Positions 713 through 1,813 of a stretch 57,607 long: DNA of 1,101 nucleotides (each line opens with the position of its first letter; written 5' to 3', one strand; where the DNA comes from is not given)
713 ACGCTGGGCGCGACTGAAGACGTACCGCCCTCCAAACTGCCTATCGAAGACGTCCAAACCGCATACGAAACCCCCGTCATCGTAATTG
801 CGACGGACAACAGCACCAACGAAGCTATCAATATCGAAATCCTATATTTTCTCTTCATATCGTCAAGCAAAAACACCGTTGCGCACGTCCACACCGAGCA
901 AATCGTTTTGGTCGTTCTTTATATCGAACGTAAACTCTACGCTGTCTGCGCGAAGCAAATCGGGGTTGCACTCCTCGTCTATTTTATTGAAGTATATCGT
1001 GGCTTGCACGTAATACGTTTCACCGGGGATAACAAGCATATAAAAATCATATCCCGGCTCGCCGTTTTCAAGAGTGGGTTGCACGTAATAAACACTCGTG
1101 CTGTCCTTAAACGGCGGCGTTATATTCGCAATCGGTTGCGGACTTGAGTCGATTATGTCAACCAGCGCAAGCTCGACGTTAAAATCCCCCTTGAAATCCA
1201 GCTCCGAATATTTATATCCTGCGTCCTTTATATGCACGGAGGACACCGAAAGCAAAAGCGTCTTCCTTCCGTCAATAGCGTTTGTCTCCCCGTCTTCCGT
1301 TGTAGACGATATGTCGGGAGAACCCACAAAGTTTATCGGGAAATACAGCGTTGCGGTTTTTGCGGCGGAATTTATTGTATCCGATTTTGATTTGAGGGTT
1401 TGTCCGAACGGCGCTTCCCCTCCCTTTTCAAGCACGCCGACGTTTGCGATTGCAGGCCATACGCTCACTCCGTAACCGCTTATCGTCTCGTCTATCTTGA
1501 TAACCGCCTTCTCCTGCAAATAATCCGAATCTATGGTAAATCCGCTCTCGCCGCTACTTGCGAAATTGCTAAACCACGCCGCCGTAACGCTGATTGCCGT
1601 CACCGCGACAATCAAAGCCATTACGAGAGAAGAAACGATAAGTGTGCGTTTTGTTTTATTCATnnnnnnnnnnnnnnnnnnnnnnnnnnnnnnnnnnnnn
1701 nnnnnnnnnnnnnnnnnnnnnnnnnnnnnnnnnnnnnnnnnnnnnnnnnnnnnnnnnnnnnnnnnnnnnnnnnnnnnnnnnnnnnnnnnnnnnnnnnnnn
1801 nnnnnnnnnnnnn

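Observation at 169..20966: Four-gene surface operon in which every product has a TasA/CalY (SipW-cognate)-style N-terminus, headed by a 6,058-aa protein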

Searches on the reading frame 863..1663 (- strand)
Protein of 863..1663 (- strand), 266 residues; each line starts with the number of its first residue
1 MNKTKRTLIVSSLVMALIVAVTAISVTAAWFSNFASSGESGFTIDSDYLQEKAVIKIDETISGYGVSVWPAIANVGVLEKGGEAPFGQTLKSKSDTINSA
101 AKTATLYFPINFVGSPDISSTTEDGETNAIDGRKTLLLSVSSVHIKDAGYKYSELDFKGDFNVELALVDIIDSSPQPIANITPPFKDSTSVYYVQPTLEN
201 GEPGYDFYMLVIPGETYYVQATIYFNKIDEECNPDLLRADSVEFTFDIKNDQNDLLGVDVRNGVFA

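Call 8: search_protein_families(library=ncbifam, proteins=[window:863-1663:-], max_evalue=1)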
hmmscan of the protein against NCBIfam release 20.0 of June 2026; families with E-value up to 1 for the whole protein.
window:863-1663:- (266 aa): 2 families
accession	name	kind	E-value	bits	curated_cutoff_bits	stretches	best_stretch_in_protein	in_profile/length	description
NF053819.1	EF0750_LPXTG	subfamily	0.078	13.5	47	1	1-46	1-44/105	EF2685/EF0750 family sortase-dependent surface protein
NF002566.0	PRK02201.1-1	equivalog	0.16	10.9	342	1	2-56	313-361/380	membrane protein insertase YidC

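Call 10: search_protein_families(library=pfam, proteins=[window:863-1663:-], max_evalue=0.1)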
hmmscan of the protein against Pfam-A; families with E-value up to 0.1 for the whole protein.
window:863-1663:- (266 aa): 0 families

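Call 13: find_homologous_proteins(query=window:863-1663:-)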
Query window:863-1663:- (266 aa): 285 proteins with E <= 0.001 among 1259 candidates; the best 120 are listed.
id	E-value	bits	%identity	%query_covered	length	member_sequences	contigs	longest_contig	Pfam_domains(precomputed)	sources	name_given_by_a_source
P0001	2.9e-161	553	100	95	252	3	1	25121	-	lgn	-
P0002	1.6e-67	246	51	99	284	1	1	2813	-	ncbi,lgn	-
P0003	1.6e-65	239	51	100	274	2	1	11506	-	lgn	-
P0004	4.7e-65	237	50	99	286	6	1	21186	-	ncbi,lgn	-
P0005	6.2e-65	237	50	94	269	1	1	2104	-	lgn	-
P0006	8.3e-65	237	49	99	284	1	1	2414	-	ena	-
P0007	1.5e-64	236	49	99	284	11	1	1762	-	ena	-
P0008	1.6e-64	236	49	98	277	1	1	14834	-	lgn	-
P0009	1.6e-64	236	52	99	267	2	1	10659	-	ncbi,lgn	-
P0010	1.8e-64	236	49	98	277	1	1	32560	-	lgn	-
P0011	2.3e-64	235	49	99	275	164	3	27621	-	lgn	-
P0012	2.5e-64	235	48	98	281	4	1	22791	-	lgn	-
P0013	5.6e-64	234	49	98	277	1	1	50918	-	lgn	-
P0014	8.0e-64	233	49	99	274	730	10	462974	-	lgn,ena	-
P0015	1.1e-63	233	49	98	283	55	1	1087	-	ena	-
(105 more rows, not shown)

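Call 21: search_solved_structures(query=A1, max_evalue=10)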
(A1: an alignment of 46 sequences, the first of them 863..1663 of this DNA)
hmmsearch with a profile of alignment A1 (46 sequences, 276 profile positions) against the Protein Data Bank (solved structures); distinct sequences matched with E-value up to 10: 1.
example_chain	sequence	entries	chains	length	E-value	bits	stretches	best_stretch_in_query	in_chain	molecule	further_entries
9jyy_a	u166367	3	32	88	1.5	11.2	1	110-147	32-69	Protein 6.7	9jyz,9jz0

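Call 30: predict_structure(alignment_id=A1)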
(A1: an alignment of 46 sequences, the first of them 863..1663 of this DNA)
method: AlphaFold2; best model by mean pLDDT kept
length: 266 residues; sequences in the alignment: 46
mean_pLDDT: 71.6   pTM: 0.68
mean pLDDT of the five models: 71.6, 71.1, 69.4, 67.9, 59.6
residues with pLDDT >= 90: 32; 70-90: 145; 50-70: 39; < 50: 50
segments of 3 or more residues with pLDDT < 50: 1-3, 22-65
pLDDT, mean of each block of 10 residues (from residue 1): 48 55 42 28 29 37 56 84 85 86 83 78 71 88 77 82 90 76 69 88 91 87 89 84 84 72 75
secondary structure, 60 per line:
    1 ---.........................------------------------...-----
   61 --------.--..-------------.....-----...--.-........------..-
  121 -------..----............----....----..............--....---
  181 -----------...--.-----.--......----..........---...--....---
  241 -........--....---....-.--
elements in order: H4-28 E53-55 H87-91 E97-99 E104-111 E134-145 H150-153 E161-171 E174-177 E192-194 E206-211 E216-225 H234-237 E242-249 H252-255

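Call 33: fold_search(model_id=the predicted structure, library=pdb)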
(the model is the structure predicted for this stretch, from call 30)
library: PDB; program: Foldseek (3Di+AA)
matches with E <= 10: 971; with E <= 0.001: 0
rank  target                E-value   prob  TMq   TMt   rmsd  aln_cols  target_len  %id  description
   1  3vn4_A                1.2e-02  0.51  0.18  0.14  14.5       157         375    8  Crystal structure of the exosite-containing fragment of human ADAMTS13 (P475S mutant) (released 2012-12-26)
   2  7ueg_A                1.7e-02  0.28  0.20  0.26  20.0       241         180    9  Cryo-EM of bundling pili from Pyrobaculum calidifontis (released 2022-06-29)
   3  3ghn_A                2.1e-02  0.30  0.16  0.13  16.9       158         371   13  Crystal structure of the exosite-containing fragment of human ADAMTS13 (form-2) (released 2009-10-27)
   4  3ghm_A                3.2e-02  0.38  0.19  0.15  14.2       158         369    9  Crystal structure of the exosite-containing fragment of human ADAMTS13 (form-1) (released 2009-10-27)
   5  2y7l_A                4.0e-02  0.25  0.18  0.16  18.4       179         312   10  Structure of N-terminal domain of Candida albicans Als9-2 in complex with human fibrinogen gamma peptide (released 2011-10-05)
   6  6qig_A                4.2e-02  0.23  0.16  0.09  16.8       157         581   15  Metalloproteinase (released 2019-09-04)
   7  2bpa_2                5.9e-02  0.30  0.18  0.25  13.9       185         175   13  ATOMIC STRUCTURE OF SINGLE-STRANDED DNA BACTERIOPHAGE PHIX174 AND ITS FUNCTIONAL IMPLICATIONS (released 1991-12-03)
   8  4bz4_A                6.2e-02  0.20  0.19  0.23  15.1       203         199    8  CorA is a surface-associated copper-binding protein important in Methylomicrobium album BG8 copper acquisition (released 2014-02-19)
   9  4bz4_D                6.6e-02  0.18  0.19  0.23  15.6       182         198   10  CorA is a surface-associated copper-binding protein important in Methylomicrobium album BG8 copper acquisition (released 2014-02-19)
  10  1nlq_A                7.3e-02  0.15  0.12  0.25  14.7       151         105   14  The crystal structure of Drosophila NLP-core provides insight into pentamer formation and histone binding (released 2003-03-01)
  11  4lee_A                7.8e-02  0.20  0.20  0.17  15.7       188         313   11  Structure of the Als3 adhesin from Candida albicans, residues 1-313 (mature sequence), triple mutant in the binding ca (released 2014-05-14)
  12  4lhk_A                8.7e-02  0.16  0.18  0.21  20.7       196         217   12  Structure of the N-terminal domain of the Lg-Flo1 adhesin (N-Lg-Flo1p) from the yeast Saccharomyces pastorianus, in co (released 2014-09-24)
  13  4bz4_B                9.1e-02  0.23  0.21  0.26  12.7       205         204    5  CorA is a surface-associated copper-binding protein important in Methylomicrobium album BG8 copper acquisition (released 2014-02-19)
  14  7ofv_A                9.1e-02  0.08  0.15  0.18  16.7       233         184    9  NMR-guided design of potent and selective EphA4 agonistic ligands (released 2021-08-11)
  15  6e7h_A                9.7e-02  0.13  0.14  0.13  17.9       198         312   11  Crystal structure of H5 hemagglutinin mutant Y161A from A/Viet Nam/1203/2004 H5N1 influenza virus in complex with 3'-G (released 2019-06-19)
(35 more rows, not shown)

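Call 46: search_protein_representatives(alignment_id=A1)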
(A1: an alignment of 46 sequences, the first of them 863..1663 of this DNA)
Query: 46 sequences, 276 profile positions. Proteins with E-value up to 0.001 (for the whole library): 54; up to 1e-10: 41; up to 1e-30: 23. The best 54 are listed.
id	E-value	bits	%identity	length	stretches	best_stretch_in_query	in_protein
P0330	3.9e-126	436.2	-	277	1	1-273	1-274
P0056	2.0e-123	427.3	-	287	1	1-275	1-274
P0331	2.0e-95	335.5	-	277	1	1-272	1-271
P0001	1.8e-92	325.8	-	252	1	15-271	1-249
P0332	1.1e-85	303.5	-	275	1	1-275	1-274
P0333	3.3e-84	298.7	-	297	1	1-271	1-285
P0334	8.8e-82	290.7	-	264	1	15-270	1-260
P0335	8.9e-70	251.4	-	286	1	1-271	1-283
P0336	6.4e-64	232.2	-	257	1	15-264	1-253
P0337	6.4e-63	228.9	-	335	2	1-153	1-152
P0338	1.3e-56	208.2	-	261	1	1-264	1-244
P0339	2.1e-47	178.0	-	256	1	3-259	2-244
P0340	7.1e-47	176.2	-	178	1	1-174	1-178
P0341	3.2e-44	167.5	-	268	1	3-259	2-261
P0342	1.5e-41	158.8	-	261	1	1-259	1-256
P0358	6.9e-22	94.3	-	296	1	3-259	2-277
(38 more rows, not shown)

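Call 48: search_protein_families(library=ncbifam, alignment_id=A3, max_evalue=10)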
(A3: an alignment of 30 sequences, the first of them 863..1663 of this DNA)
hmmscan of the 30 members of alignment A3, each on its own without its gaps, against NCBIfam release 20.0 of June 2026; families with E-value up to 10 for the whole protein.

A. member 1, window:863-1663:- (266 aa): 2 families
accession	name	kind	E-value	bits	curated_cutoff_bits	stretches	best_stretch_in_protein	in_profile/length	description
NF053819.1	EF0750_LPXTG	subfamily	0.078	13.5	47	1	1-46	1-44/105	EF2685/EF0750 family sortase-dependent surface protein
NF002566.0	PRK02201.1-1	equivalog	0.16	10.9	342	1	2-56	313-361/380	membrane protein insertase YidC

B. families by the number of members that match (of 30 scanned): 12 families
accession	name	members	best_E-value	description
NF041587.1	YmgF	7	0.025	cell division-associated protein YmgF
NF053819.1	EF0750_LPXTG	2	0.033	EF2685/EF0750 family sortase-dependent surface protein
NF040661.1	Osc7112_2153fam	2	0.057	Osc7112_2153 family protein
NF047494.1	Lepto_SBBP_lipo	1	0.0062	SBBP repeat beta-propeller lipoprotein, LipL53 family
NF033187.0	internalin_J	1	0.025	class 1 internalin InlJ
TIGR00658.1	orni_carb_tr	1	0.073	ornithine carbamoyltransferase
NF051431.1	Rv0361_Cterm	1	0.11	Rv0361 family membrane protein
NF002566.0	PRK02201.1-1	1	0.16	membrane protein insertase YidC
TIGR02283.1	MltB_2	1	0.17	lytic murein transglycosylase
NF010395.0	PRK13823.1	1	0.21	conjugal transfer protein TrbD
NF011889.0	PRK15362.1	1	0.29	type III secretion system translocon protein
NF033232.1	small_YtzI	1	4.9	YtzI protein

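Call 64: search_protein_families(library=ncbifam, proteins=[P0358], max_evalue=10)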
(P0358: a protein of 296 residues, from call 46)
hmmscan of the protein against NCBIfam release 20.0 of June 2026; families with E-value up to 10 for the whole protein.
P0358 (296 aa): 1 family
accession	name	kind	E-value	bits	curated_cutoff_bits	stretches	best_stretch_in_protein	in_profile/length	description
NF041587.1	YmgF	equivalog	0.029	14.4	100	1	7-33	14-40/72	cell division-associated protein YmgF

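Call 66: search_solved_structures(query=A3, max_evalue=10)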
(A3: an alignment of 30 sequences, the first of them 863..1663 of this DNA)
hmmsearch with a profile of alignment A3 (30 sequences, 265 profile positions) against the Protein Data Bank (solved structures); distinct sequences matched with E-value up to 10: 0.

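Call 74: find_related_loci(query=A3, collection=metagenome_contigs, flank=10000)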
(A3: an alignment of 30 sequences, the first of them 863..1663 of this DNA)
Query A3 (266 aa) in metagenome_contigs; peptide patterns used: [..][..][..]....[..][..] (x = any residue, [..] = any of these).
122 stretches matched a pattern; 26 encode a relative of the query (tblastn E <= 1e-3); 26 distinct loci.
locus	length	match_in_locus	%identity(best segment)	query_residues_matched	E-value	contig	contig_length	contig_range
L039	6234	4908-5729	48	1-262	2e-72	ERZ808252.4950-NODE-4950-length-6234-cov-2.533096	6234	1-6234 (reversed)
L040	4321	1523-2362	46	1-263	3e-68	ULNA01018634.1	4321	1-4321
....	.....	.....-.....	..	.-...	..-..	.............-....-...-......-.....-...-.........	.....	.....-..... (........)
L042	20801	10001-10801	47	1-251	1e-67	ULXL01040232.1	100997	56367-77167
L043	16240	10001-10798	46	1-252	9e-67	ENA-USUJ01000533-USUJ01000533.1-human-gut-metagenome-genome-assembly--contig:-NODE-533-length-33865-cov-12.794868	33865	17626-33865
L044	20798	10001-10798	46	1-252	1e-66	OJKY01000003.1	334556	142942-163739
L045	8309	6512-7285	47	1-243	3e-66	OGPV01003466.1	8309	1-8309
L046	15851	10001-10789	46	1-251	3e-66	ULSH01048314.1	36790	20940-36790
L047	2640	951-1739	46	1-251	7e-67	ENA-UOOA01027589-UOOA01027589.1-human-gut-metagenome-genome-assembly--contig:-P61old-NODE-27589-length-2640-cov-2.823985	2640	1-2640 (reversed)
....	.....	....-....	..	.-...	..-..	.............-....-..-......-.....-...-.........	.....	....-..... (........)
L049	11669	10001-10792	46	1-251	6e-66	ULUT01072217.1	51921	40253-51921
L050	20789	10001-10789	46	1-243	6e-66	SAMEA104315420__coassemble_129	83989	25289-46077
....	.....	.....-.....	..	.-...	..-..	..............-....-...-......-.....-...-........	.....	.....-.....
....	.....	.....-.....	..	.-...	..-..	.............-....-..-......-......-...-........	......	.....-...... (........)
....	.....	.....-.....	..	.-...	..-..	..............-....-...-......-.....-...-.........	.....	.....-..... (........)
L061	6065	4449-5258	24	3-234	1e-9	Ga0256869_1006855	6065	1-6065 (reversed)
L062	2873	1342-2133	24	3-234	2e-8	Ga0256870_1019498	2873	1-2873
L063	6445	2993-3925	26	5-248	4e-7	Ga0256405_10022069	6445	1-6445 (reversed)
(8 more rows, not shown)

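Call 76: search_protein_families(library=ncbifam, proteins=[L061:3432-4439:+, L062:214-1335:+, L063:2007-2975:+, L061:4446-5357:+, L062:1339-2226:+, L063:2990-3946:+, L061:5379-5975:+, L062:2241-2843:+, L063:3954-4748:+], max_evalue=10)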
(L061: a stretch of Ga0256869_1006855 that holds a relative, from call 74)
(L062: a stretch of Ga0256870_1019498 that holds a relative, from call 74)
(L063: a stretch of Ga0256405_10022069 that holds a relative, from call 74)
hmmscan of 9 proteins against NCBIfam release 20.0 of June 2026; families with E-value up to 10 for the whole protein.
L061:3432-4439:+ (335 aa): 2 families
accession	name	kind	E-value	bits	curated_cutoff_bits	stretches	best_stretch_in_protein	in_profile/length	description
TIGR04088.1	cognate_SipW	domain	0.026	14.7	19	1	25-49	6-29/34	SipW-dependent-type signal peptide-containing protein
NF002082.0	PRK00913.3-4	equivalog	0.093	11.5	552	1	191-224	365-398/504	leucyl aminopeptidase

L062:214-1335:+ (373 aa): 1 family
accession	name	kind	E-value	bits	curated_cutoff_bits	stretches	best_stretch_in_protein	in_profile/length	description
NF005302.0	PRK06833.1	equivalog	0.058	12.8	264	1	228-268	34-74/214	L-fuculose-phosphate aldolase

L063:2007-2975:+ (322 aa): 1 family
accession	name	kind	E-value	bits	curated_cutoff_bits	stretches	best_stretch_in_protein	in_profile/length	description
TIGR03919.1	T7SS_EccB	equivalog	0.01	14.7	154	1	42-100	381-438/457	type VII secretion protein EccB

L061:4446-5357:+ (303 aa): 0 families

L062:1339-2226:+ (295 aa): 1 family
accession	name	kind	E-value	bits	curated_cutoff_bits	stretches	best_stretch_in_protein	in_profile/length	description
NF041587.1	YmgF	equivalog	0.037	14.1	100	1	7-33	14-40/72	cell division-associated protein YmgF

L063:2990-3946:+ (318 aa): 0 families

L061:5379-5975:+ (198 aa): 1 family
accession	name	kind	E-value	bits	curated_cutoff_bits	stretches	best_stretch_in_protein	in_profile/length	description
TIGR02155.1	PA_CoA_ligase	equivalog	0.095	11.2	646.3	1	83-138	258-313/422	phenylacetate--CoA ligase PaaK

L062:2241-2843:+ (200 aa): 1 family
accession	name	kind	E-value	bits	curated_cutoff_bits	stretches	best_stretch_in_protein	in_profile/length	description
TIGR00847.1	ccoS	equivalog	0.12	12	28.35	1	9-36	4-29/51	cbb3-type cytochrome oxidase assembly protein CcoS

L063:3954-4748:+ (264 aa): 1 family
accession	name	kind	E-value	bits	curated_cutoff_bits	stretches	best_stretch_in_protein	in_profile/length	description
NF007548.0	PRK10163.1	equivalog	0.12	11.5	406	1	85-157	180-251/271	HTH-type transcriptional repressor AllR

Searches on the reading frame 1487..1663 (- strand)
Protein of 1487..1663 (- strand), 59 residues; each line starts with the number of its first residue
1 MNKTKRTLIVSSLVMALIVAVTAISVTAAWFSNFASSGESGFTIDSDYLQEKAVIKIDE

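Call 36: search_protein_families(library=ncbifam, proteins=[window:1487-1663:-], max_evalue=10)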
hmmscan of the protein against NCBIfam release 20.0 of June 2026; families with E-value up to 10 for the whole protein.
seq(59 aa): 2 families
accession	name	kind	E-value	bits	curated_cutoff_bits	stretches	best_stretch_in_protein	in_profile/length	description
NF053819.1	EF0750_LPXTG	subfamily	0.0064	17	47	1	1-45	1-43/105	EF2685/EF0750 family sortase-dependent surface protein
NF002566.0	PRK02201.1-1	equivalog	0.0081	15.2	342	1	2-56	313-361/380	membrane protein insertase YidC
